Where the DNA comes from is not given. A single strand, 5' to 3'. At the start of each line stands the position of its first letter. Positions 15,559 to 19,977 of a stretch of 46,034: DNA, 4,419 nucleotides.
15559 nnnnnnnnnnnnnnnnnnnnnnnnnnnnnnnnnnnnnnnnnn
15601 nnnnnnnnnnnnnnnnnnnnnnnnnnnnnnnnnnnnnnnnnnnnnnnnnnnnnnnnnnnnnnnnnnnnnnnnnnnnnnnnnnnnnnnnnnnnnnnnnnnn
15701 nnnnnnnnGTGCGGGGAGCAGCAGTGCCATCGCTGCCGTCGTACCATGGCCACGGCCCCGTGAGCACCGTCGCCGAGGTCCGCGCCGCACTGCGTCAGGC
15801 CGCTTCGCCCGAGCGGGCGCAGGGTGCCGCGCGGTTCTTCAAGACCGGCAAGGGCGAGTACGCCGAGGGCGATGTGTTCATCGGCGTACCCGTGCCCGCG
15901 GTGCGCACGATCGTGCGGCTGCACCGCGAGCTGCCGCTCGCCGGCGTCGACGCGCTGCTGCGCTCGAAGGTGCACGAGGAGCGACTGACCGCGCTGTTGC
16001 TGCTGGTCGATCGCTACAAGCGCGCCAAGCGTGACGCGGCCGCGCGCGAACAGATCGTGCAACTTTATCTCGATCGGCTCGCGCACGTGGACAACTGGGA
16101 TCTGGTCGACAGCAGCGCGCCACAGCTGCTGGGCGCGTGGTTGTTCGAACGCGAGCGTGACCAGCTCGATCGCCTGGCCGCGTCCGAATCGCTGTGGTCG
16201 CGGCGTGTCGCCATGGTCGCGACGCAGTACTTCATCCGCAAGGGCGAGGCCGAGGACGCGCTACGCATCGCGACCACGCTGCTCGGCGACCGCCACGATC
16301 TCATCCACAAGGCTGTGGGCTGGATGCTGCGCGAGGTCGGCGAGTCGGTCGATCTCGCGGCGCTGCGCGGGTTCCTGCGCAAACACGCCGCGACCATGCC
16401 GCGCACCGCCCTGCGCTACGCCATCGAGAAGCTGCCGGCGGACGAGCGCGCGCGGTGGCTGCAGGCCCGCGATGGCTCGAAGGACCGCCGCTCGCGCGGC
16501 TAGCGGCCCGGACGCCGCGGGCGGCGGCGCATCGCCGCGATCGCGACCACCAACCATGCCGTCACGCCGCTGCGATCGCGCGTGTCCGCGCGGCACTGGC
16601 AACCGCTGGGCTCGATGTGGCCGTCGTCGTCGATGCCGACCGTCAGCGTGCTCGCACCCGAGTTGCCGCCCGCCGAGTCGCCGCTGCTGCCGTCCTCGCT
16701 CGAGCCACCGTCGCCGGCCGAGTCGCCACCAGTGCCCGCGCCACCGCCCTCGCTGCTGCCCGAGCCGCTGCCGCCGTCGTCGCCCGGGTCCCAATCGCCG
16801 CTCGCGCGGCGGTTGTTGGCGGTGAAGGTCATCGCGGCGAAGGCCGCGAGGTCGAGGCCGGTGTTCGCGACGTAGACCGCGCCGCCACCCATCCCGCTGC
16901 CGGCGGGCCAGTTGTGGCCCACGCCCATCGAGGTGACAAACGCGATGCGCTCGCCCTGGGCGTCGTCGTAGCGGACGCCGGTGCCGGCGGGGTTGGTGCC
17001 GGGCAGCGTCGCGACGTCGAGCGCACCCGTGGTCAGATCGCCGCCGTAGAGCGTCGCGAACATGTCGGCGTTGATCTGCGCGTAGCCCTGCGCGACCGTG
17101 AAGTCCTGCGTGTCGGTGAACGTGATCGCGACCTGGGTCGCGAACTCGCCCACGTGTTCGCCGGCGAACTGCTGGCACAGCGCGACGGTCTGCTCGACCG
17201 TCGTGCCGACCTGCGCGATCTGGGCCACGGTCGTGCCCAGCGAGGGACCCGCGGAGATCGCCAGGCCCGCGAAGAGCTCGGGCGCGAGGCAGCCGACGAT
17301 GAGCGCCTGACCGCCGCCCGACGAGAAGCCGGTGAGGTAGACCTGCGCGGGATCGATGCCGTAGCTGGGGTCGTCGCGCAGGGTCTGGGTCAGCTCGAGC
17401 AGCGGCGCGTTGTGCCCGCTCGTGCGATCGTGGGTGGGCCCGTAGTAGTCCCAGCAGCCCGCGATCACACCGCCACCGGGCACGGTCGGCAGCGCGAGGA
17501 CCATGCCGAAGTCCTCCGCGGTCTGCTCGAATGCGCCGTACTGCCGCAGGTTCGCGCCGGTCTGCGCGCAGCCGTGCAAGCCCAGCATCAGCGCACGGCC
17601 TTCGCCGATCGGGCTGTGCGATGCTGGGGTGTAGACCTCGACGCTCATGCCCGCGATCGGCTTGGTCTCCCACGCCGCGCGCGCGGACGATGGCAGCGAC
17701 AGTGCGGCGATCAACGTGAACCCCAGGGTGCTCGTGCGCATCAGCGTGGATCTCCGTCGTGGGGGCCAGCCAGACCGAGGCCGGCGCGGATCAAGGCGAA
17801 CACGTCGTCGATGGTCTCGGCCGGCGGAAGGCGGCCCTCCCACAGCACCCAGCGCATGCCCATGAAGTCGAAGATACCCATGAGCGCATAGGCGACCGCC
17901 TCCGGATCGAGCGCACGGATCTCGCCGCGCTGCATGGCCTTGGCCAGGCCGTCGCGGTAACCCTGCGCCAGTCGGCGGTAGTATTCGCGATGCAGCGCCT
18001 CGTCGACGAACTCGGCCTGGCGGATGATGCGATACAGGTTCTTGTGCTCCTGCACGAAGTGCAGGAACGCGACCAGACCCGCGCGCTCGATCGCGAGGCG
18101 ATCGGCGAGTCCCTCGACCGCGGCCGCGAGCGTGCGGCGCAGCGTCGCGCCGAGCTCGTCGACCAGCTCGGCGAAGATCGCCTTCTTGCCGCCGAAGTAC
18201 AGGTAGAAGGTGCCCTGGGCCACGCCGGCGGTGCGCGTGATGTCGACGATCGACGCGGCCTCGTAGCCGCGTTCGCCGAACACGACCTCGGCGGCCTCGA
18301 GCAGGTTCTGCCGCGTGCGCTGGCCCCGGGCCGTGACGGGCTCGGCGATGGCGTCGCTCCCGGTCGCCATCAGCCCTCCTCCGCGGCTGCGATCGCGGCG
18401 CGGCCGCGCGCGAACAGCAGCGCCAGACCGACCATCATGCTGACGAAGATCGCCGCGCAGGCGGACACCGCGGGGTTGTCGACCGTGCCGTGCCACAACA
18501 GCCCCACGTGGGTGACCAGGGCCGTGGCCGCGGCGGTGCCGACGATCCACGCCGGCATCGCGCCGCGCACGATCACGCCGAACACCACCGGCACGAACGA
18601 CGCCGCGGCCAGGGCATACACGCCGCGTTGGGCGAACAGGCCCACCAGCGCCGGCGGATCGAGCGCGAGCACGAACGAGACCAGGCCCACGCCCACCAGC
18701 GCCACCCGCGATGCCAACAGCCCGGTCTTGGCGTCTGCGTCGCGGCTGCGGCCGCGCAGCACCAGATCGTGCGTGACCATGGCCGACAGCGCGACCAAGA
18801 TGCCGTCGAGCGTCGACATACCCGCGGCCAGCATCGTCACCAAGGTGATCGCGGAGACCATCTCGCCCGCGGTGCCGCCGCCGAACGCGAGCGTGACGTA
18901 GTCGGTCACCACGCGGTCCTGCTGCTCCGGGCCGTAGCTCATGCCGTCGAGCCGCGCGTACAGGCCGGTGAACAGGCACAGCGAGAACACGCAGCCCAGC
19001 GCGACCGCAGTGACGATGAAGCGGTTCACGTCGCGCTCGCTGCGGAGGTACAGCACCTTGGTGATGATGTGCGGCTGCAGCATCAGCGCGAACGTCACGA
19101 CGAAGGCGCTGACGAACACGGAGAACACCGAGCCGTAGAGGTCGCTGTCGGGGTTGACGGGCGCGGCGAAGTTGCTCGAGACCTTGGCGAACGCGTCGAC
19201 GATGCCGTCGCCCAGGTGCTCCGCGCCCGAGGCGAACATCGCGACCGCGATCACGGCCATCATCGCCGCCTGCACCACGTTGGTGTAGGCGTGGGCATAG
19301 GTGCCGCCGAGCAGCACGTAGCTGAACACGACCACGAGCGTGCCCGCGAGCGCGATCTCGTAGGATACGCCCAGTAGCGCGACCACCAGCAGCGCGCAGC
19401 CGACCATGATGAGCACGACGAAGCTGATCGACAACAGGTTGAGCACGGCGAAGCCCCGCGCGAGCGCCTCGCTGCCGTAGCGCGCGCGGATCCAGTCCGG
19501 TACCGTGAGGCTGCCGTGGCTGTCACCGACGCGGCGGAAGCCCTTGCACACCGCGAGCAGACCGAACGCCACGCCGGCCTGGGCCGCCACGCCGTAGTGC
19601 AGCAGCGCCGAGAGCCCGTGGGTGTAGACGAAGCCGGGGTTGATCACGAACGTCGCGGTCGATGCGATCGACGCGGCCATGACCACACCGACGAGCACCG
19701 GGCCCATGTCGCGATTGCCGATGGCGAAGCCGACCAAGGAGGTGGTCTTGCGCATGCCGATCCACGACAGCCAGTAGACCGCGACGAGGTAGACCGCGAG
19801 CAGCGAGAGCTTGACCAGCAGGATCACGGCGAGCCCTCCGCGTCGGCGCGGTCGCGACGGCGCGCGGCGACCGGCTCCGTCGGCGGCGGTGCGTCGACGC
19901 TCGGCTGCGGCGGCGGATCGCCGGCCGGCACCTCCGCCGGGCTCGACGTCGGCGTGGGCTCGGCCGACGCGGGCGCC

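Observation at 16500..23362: Six-gene minus-strand block with stop/start overlaps, ending in a MYXO-CTERM esterase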

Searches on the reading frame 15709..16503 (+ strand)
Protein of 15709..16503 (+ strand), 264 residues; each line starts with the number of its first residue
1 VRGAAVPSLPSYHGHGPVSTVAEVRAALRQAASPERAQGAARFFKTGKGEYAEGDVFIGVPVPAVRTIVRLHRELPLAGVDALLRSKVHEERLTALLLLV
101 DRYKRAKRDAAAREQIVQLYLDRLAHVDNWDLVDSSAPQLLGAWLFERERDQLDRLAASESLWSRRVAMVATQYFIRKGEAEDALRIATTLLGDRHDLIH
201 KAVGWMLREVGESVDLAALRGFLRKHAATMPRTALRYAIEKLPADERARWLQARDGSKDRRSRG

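Call 6: search_protein_families(library=pfam, proteins=[window:15709-16503:+], max_evalue=0.01)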
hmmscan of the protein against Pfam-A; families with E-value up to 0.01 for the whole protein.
window:15709-16503:+ (264 aa): 1 family
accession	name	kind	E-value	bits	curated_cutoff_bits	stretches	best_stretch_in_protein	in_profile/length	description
PF08713.17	DNA_alkylation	-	1.5e-59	201.7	21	1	24-242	1-213/213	DNA alkylation repair enzyme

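Call 7: search_protein_families(library=ncbifam, proteins=[window:15709-16503:+], max_evalue=0.01)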
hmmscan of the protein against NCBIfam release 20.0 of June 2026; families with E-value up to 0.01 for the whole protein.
window:15709-16503:+ (264 aa): 0 families

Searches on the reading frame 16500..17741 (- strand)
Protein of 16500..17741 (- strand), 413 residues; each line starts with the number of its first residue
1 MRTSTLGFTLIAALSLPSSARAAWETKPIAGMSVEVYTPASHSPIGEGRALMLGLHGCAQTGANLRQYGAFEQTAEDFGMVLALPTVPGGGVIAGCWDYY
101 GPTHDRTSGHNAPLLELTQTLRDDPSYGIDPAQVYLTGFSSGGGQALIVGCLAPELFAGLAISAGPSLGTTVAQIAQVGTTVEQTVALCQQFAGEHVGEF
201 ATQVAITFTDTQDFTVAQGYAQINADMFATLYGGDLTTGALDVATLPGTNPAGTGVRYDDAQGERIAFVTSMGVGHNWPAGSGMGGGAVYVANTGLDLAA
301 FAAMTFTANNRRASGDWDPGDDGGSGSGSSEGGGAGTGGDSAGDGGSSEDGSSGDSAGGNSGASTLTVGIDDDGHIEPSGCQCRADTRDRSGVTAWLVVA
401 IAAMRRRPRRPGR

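Call 6: search_protein_families(library=pfam, proteins=[window:16500-17741:-], max_evalue=0.01)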
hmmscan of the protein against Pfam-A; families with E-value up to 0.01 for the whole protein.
window:16500-17741:- (413 aa): 2 families
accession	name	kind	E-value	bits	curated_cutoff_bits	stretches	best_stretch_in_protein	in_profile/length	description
PF10503.15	Esterase_PHB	-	7.9e-08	32.2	23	1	47-178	14-143/219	Esterase PHB depolymerase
PF00756.26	Esterase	-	0.0079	16.4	22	0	32-165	8-148/251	Putative esterase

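Call 7: search_protein_families(library=ncbifam, proteins=[window:16500-17741:-], max_evalue=0.01)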
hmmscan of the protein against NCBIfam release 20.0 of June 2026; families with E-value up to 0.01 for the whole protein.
window:16500-17741:- (413 aa): 3 families
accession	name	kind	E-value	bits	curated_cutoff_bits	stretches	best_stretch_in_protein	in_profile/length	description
TIGR01840.1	esterase_phb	subfamily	1.8e-45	155.1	107.85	1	36-240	3-207/213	PHB depolymerase family esterase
NF050058.1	e_dPHAscl_type1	hypoth_equivalog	8e-41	140.3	150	1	32-301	8-271/276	extracellular catalytic domain type 1 short-chain-length polyhydroxyalkanoate depolymerase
NF050059.1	e_dPHAscl_type2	hypoth_equivalog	9.4e-07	28.5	280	1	36-111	209-291/305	extracellular catalytic domain type 2 short-chain-length polyhydroxyalkanoate depolymerase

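Call 31: search_solved_structures(query=window:16500-17741:-, max_evalue=0.001, show_alignments=1)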
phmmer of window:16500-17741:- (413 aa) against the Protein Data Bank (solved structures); distinct sequences matched with E-value up to 0.001: 4.
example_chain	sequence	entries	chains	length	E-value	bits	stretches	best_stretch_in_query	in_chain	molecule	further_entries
8daj_A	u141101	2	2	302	4.4e-15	58.9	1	33-285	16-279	Esterase, PHB depolymerase family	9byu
5x6s_A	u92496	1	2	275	1.9e-08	37.1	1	45-178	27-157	Acetylxylan esterase A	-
8iy8_A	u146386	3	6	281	2.9e-06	29.9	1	46-171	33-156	Feruloyl esterase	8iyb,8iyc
3wyd_A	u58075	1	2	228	0.00012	24.5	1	35-179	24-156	LC-Est1C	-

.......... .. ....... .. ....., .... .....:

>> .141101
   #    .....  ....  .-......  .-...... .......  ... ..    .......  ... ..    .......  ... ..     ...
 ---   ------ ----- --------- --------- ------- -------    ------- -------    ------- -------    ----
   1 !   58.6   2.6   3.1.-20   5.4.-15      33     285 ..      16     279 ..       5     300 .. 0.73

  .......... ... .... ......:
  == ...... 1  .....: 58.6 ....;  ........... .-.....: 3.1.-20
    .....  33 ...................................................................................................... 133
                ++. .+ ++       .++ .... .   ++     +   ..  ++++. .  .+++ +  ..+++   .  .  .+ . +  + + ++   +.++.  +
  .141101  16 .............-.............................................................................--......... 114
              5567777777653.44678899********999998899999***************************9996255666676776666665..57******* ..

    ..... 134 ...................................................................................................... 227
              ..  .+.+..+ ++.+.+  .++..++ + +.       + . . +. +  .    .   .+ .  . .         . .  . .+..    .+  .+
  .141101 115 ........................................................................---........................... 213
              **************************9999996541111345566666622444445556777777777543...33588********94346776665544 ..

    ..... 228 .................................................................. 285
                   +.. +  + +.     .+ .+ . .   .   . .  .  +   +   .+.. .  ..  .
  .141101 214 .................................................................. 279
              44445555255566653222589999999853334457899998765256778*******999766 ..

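Call 34: search_protein_families(library=ncbifam, proteins=[window:16500-17741:-], max_evalue=10)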
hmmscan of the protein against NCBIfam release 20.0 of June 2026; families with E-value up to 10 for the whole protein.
window:16500-17741:- (413 aa): 4 families
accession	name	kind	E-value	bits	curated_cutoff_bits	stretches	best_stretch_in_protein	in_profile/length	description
TIGR01840.1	esterase_phb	subfamily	1.8e-45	155.1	107.85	1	36-240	3-207/213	PHB depolymerase family esterase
NF050058.1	e_dPHAscl_type1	hypoth_equivalog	8e-41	140.3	150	1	32-301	8-271/276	extracellular catalytic domain type 1 short-chain-length polyhydroxyalkanoate depolymerase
NF050059.1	e_dPHAscl_type2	hypoth_equivalog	9.4e-07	28.5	280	2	36-111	209-291/305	extracellular catalytic domain type 2 short-chain-length polyhydroxyalkanoate depolymerase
TIGR03901.2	MYXO-CTERM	domain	0.032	14.6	20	1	379-410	2-34/34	MYXO-CTERM sorting domain-containing protein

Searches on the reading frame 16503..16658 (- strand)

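Call 34: search_protein_families(library=ncbifam, proteins=[window:16503-16658:-], max_evalue=10)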
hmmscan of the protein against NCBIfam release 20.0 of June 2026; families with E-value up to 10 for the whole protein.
seq(52 aa): 1 family
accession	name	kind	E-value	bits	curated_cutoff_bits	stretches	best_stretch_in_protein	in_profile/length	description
TIGR03901.2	MYXO-CTERM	domain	0.0005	20.4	20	1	18-49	2-34/34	MYXO-CTERM sorting domain-containing protein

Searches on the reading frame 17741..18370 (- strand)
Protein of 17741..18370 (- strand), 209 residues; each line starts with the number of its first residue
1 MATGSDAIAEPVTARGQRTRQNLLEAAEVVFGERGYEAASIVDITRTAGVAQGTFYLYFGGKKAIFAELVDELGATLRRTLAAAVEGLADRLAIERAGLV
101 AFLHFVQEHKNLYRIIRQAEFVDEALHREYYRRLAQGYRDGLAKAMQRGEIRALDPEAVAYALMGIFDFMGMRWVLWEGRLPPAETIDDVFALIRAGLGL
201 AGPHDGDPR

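Call 6: search_protein_families(library=pfam, proteins=[window:17741-18370:-], max_evalue=0.01)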
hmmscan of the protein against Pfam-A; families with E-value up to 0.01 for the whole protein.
window:17741-18370:- (209 aa): 6 families
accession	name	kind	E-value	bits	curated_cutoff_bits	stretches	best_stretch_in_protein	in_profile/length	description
PF00440.29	TetR_N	-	6.8e-15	55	24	1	23-69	1-47/47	Bacterial regulatory proteins, tetR family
PF17932.6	TetR_C_24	-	1.5e-05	25.7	26.4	1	99-198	12-114/114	Tetracyclin repressor-like, C-terminal domain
PF13977.11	TetR_C_6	-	2e-05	25.2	27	1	125-196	41-112/115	BetI-type transcriptional repressor, C-terminal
PF21351.2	TetR_C_41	-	0.0013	19.5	27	1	97-174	6-84/108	Tetracyclin repressor-like, C-terminal domain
PF16859.10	TetR_C_11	-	0.0014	19.4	32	0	122-167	44-90/113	Tetracyclin repressor-like, C-terminal domain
PF16925.10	TetR_C_13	-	0.0078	17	27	0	130-176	48-95/109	Tetracyclin repressor-like, C-terminal domain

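Call 7: search_protein_families(library=ncbifam, proteins=[window:17741-18370:-], max_evalue=0.01)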
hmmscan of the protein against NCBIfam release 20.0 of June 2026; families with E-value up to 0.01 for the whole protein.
window:17741-18370:- (209 aa): 23 families
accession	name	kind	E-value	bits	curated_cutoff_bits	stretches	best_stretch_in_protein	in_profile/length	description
NF041196.1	ScbR_bind_reg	equivalog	9.4e-18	65.1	150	1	14-175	2-164/191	ScbR family autoregulator-binding transcription factor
NF053731.1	TransRegFasRMycb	equivalog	2e-14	53.9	330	1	18-198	11-192/199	HTH-type transcriptional activator FasR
NF053878.1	FATransRegFadRBac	equivalog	2e-12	47.3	200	1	21-198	6-188/190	fatty acid metabolism transcriptional regulator FadR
NF008402.0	PRK11202.1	equivalog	6e-12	45.7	151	1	17-146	10-140/211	HTH-type transcriptional repressor FabR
TIGR03968.1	mycofact_TetR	equivalog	4.4e-11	42.7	224.9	1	15-114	6-104/190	mycofactocin system transcriptional regulator MftR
TIGR03384.1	betaine_BetI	equivalog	1.2e-10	41.5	201.3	1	19-148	9-136/189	choline-binding transcriptional repressor BetI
NF001978.0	PRK00767.1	equivalog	3e-10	40.2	118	1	20-146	11-136/197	transcriptional regulator BetI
NF051852.1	efflux_TF_MtrR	exception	6.9e-10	39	280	1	16-115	8-108/205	multidrug efflux system transcriptional repressor MtrR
NF050111.1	TransRegSACE7040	equivalog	9.4e-10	38.7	250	1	20-150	3-133/186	SACE_7040 family transcriptional regulator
NF007430.0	PRK09975.1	equivalog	1.1e-09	37.8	274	1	13-134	6-132/220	acrEF/envCD operon transcriptional regulator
NF007949.0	PRK10668.1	equivalog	3.7e-09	36.4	271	1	15-127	8-125/216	multidrug efflux transporter transcriptional repressor AcrR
NF037937.1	septum_RefZ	equivalog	1.4e-08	34.8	180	1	20-151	1-138/195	forespore capture DNA-binding protein RefZ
NF051457.1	acryl_TF_AcuR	equivalog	1.6e-08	34.1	247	1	16-147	15-140/204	acrylate utilization transcriptional regulator AcuR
NF058643.1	TranRegCurRPseudo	equivalog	2.6e-07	30.5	300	1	18-67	7-56/193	TetR family transcriptional repressor CurR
NF053516.1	TranRepPrsAVib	equivalog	3.4e-07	30.3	300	1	17-90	5-78/208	TetR family transcriptional repressor PsrA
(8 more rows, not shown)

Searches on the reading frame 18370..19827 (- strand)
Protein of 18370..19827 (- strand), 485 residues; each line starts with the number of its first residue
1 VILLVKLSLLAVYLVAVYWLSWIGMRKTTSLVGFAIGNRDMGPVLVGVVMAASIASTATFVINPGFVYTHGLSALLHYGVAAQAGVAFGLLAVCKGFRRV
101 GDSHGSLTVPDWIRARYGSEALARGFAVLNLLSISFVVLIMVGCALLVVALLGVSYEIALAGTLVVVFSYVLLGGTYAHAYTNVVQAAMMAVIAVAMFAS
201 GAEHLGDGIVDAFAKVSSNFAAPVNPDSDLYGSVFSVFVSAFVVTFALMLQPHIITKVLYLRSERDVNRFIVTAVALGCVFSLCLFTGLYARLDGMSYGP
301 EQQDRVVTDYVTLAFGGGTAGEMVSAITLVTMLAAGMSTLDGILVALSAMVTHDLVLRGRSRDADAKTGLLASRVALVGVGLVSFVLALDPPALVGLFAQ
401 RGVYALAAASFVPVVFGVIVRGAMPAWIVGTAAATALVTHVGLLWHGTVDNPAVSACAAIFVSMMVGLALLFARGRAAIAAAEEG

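Call 6: search_protein_families(library=pfam, proteins=[window:18370-19827:-], max_evalue=0.01)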
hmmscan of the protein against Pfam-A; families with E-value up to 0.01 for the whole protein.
window:18370-19827:- (485 aa): 1 family
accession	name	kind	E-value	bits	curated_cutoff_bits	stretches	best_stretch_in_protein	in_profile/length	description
PF00474.23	SSF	-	1.6e-34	119.9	22.8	1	34-428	1-404/406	Sodium:solute symporter family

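Call 7: search_protein_families(library=ncbifam, proteins=[window:18370-19827:-], max_evalue=0.01)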
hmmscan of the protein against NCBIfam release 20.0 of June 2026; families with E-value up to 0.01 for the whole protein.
window:18370-19827:- (485 aa): 7 families
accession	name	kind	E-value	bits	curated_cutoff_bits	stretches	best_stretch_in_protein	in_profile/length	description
TIGR00813.1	sss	superfamily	3.1e-28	99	184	1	34-420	1-396/411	sodium/solute symporter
TIGR02121.1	Na_Pro_sym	equivalog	1.5e-25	89.9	515.5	1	9-428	6-422/488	sodium/proline symporter PutP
TIGR02119.1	panF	equivalog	1.9e-23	83.2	328.05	1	5-435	7-435/471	sodium/pantothenate symporter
TIGR03648.1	Na_symport_lg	subfamily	3.2e-21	75.4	320.75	2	16-192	10-181/547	VC_2705 family sodium/solute symporter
NF011948.0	PRK15419.1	equivalog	7.7e-13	48.1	955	1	9-424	10-425/502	sodium/proline symporter PutP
NF009135.0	PRK12488.1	subfamily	4.7e-08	32.1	850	1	8-451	36-489/549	cation/acetate symporter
NF006903.2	PRK09395.1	subfamily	2.8e-07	29.3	750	1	7-454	38-495/552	cation/acetate symporter ActP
